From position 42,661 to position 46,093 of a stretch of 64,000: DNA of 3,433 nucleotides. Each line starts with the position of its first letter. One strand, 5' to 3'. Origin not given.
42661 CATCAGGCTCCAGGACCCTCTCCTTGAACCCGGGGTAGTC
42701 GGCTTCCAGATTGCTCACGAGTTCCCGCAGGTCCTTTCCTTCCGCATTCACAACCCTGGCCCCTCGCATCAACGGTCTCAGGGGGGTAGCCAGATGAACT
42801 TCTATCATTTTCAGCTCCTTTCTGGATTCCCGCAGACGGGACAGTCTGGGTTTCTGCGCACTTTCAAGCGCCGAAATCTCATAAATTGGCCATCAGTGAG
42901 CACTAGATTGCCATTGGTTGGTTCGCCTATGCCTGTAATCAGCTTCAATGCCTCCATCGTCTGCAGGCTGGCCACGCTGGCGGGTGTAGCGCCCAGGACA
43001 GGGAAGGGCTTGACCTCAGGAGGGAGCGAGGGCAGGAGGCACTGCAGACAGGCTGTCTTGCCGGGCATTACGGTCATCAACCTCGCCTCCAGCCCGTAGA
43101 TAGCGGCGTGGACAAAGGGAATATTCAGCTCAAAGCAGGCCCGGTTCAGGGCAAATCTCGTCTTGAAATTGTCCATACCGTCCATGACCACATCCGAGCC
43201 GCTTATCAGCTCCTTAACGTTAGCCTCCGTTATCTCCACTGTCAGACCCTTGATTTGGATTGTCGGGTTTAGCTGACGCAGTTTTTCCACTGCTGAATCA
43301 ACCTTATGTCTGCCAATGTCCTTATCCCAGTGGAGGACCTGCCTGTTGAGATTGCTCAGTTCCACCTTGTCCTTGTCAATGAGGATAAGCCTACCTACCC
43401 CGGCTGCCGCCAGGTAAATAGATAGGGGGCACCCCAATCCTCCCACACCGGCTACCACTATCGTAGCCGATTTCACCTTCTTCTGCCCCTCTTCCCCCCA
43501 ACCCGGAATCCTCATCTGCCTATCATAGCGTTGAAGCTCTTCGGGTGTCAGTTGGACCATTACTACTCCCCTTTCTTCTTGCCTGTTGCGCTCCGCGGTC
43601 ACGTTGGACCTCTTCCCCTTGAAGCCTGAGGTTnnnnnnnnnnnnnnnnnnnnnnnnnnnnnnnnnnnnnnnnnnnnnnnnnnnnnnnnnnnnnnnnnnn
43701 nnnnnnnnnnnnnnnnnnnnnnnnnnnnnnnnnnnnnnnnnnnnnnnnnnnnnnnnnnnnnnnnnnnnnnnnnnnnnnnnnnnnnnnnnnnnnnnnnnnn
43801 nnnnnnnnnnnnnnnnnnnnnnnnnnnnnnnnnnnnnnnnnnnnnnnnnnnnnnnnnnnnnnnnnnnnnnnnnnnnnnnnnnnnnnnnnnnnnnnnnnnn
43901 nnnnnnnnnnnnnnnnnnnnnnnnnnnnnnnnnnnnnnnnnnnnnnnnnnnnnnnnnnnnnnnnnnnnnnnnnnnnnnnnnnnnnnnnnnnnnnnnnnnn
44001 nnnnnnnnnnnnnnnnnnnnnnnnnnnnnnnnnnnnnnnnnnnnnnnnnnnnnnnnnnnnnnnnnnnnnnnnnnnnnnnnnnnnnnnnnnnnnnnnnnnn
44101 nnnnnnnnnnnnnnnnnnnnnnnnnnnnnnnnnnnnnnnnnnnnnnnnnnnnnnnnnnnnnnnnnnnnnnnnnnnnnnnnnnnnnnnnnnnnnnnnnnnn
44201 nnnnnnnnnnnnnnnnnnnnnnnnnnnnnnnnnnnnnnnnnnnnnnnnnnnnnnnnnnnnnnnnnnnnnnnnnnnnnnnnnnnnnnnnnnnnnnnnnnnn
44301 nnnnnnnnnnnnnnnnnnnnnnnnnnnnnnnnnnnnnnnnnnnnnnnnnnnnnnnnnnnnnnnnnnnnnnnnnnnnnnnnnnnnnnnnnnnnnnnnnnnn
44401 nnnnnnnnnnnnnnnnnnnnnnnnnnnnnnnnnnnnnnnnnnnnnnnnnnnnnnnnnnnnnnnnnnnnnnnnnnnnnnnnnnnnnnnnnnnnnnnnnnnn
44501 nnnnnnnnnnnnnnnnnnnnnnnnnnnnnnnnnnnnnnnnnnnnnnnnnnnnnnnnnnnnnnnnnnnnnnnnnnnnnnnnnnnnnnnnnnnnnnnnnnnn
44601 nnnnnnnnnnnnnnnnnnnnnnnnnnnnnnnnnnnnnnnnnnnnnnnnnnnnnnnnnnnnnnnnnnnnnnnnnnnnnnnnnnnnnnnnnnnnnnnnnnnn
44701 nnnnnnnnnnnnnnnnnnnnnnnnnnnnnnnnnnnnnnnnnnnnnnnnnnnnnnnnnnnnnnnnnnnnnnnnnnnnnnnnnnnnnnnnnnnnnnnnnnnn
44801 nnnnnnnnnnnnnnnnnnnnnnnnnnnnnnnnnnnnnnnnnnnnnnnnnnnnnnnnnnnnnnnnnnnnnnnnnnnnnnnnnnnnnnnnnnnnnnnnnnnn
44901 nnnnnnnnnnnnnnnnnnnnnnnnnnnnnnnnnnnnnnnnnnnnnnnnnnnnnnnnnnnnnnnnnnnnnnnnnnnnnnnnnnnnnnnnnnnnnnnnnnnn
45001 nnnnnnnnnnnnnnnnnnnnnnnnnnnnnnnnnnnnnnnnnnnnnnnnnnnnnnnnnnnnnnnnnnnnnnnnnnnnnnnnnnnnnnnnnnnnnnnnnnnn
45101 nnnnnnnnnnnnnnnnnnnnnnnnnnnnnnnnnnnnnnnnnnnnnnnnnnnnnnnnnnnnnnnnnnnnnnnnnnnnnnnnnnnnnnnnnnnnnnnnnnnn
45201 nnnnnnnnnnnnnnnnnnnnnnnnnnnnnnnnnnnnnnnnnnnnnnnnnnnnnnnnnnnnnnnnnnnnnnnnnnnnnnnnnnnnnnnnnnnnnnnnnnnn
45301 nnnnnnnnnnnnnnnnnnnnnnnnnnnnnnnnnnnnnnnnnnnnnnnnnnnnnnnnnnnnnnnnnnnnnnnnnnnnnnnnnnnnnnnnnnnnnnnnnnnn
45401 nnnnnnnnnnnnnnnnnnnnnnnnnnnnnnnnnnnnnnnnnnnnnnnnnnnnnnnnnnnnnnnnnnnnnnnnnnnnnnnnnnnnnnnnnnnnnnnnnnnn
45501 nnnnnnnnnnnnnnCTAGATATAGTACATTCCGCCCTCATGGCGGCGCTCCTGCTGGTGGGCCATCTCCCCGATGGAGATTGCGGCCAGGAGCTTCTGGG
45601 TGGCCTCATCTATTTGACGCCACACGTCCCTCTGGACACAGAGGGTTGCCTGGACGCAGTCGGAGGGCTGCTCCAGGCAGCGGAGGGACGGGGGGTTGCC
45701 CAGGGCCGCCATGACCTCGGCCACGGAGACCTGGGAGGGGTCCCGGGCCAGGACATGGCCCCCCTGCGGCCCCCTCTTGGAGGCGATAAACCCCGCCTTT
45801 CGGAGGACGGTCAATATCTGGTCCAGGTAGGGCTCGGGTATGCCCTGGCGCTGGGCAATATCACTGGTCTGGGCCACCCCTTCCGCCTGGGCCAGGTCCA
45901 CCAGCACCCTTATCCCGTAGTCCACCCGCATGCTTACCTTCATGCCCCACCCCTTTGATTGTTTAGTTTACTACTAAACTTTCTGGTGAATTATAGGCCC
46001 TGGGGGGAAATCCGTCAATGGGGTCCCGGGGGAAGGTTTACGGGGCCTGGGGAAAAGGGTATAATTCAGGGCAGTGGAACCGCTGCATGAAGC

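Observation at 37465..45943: Extended sulfur-assimilation and protein-thiocarboxylate cluster: Rrf2-cysK-cysM-moeB-cysO(GG+SGS) | TauE-cysH-sulfite reductase-tusA-hemerythrin-dsrE-SCP2-JAMM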

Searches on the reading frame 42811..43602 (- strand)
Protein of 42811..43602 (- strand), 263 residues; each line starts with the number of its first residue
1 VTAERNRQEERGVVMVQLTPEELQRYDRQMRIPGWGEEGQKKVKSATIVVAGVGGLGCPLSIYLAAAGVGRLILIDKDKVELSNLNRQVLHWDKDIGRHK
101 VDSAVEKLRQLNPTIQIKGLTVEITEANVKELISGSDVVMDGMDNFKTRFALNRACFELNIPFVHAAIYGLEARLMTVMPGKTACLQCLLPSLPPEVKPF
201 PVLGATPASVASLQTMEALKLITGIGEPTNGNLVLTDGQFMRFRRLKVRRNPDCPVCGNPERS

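Call 3: search_protein_families(library=pfam, proteins=[window:42811-43602:-], max_evalue=0.01)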
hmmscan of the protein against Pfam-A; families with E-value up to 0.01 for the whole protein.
window:42811-43602:- (263 aa): 3 families
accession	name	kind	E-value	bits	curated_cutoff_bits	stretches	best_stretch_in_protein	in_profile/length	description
PF00899.27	ThiF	-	2.9e-73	246.4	28.1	1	26-256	1-238/238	ThiF family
PF03435.24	Sacchrp_dh_NADP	-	0.00096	19.9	25.1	1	49-168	2-100/129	Saccharopine dehydrogenase NADP binding domain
PF03721.20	UDPG_MGDP_dh_N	-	0.006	16.6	27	0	47-91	2-45/187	UDP-glucose/GDP-mannose dehydrogenase family, NAD binding domain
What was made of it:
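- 42811..43602 (-): MoeB-type E1 adenylyltransferase without a rhodanese domain. ThiF scores 2.9e-73 (call 3).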

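Call 5: search_protein_families(library=ncbifam, proteins=[window:42811-43602:-], max_evalue=0.001)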
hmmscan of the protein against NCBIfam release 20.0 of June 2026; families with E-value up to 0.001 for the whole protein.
window:42811-43602:- (263 aa): 23 families
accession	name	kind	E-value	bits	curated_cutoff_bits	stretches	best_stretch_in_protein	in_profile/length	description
NF006444.0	PRK08762.1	equivalog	6.3e-78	262.1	449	1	15-259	117-369/387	molybdopterin-synthase adenylyltransferase MoeB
NF004281.0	PRK05690.1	subfamily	4.1e-72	242.4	266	1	15-258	2-249/250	molybdopterin-synthase adenylyltransferase MoeB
NF006204.0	PRK08328.1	equivalog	9.5e-68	228.2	339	1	18-239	2-222/231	hypothetical protein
NF047750.1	SAMPActivE1UbaA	equivalog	1.4e-67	227.8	450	1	16-259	3-250/270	SAMP-activating enzyme E1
TIGR02356.1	adenyl_thiF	equivalog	6.8e-64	215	275.25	1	25-222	1-203/203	thiazole biosynthesis adenylyltransferase ThiF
NF005902.0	PRK07878.1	equivalog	3.3e-61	207.3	647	1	17-256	14-262/392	adenylyltransferase/sulfurtransferase MoeZ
TIGR02355.1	moeB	equivalog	1.8e-59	201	376.55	1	22-257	1-240/240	molybdopterin-synthase adenylyltransferase MoeB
NF005646.0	PRK07411.1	equivalog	1.5e-58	198.8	633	1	15-257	8-255/390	molybdopterin-synthase adenylyltransferase MoeB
NF004111.0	PRK05600.1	equivalog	1.3e-53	182.5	437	1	13-253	9-257/371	ThiF family adenylyltransferase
NF009123.0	PRK12475.1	subfamily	2.8e-43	148.5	510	1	24-259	3-245/338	MoeB/ThiF family adenylyltransferase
NF006395.0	PRK08644.1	equivalog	6.5e-32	110.9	159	1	37-166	22-152/215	sulfur carrier protein ThiS adenylyltransferase ThiF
TIGR02354.1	thiF_fam2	equivalog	1.3e-27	97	152.2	1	36-155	12-130/200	thiamine biosynthesis protein ThiF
NF006077.0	PRK08223.1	equivalog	5.7e-26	91.2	266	1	34-181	16-166/296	hypothetical protein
NF011696.0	PRK15116.1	equivalog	4.3e-19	69.2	304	1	22-166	9-152/268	tRNA cyclic N6-threonylcarbamoyladenosine(37) synthase TcdA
TIGR01408.1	Ube1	subfamily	4.3e-18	64.4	750.05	1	24-187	400-570/1008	ubiquitin-activating enzyme E1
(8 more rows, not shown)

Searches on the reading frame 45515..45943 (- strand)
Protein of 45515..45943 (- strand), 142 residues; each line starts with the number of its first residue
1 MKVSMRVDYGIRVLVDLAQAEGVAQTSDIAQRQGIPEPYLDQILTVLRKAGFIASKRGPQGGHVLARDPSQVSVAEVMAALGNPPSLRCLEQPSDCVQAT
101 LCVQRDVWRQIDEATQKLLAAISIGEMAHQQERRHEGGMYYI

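Call 3: search_protein_families(library=pfam, proteins=[window:45515-45943:-], max_evalue=0.01)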
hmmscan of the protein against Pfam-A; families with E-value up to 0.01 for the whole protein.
window:45515-45943:- (142 aa): 4 families
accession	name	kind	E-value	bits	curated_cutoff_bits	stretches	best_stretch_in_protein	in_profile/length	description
PF02082.26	Rrf2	-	1.7e-34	119.3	30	1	4-129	2-131/132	Iron-dependent Transcriptional regulator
PF01978.25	TrmB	-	0.00048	20.4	25.6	1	9-58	9-57/68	Sugar-specific transcriptional regulator TrmB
PF09339.16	HTH_IclR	-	0.0019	18.3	22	0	10-54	5-49/52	IclR helix-turn-helix domain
PF03444.21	HrcA_DNA-bdg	-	0.0079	16.3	21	0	14-64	13-64/79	Winged helix-turn-helix transcription repressor, HrcA DNA-binding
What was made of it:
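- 45515..45943 (-): Rrf2-family regulator with Cx6Cx5C. Pfam Rrf2 scores 1.7e-34 (call 3).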

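Call 5: search_protein_families(library=ncbifam, proteins=[window:45515-45943:-], max_evalue=0.001)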
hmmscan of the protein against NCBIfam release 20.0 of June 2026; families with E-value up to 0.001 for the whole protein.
window:45515-45943:- (142 aa): 7 families
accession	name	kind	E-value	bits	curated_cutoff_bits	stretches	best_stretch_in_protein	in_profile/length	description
TIGR00738.1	rrf2_super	superfamily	6.3e-33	113.5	73.3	1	1-128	1-131/132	Rrf2 family transcriptional regulator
NF047409.1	Cys_reg_CymR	equivalog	1.8e-24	86.4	195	1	1-142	1-139/139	cysteine metabolism transcriptional regulator CymR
TIGR02010.1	IscR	equivalog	4.7e-22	78.3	207.55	1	1-132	1-134/135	Fe-S cluster assembly transcriptional regulator IscR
TIGR02944.1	suf_reg_Xantho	equivalog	1.8e-21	76.9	110.65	1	1-127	2-130/130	SUF system Fe-S cluster assembly regulator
NF008110.0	PRK10857.1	equivalog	1.3e-20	73.9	275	1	5-132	5-134/164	Fe-S cluster assembly transcriptional regulator IscR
NF008886.0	PRK11920.1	equivalog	1.8e-13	50.4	193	1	1-132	1-135/153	iron-responsive transcriptional regulator RirA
NF008240.0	PRK11014.1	equivalog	2.3e-07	31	182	1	3-122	3-122/141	nitric oxide-sensing transcriptional repressor NsrR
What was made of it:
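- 45515..45943 (-): CymR and IscR models match below threshold (call 5).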
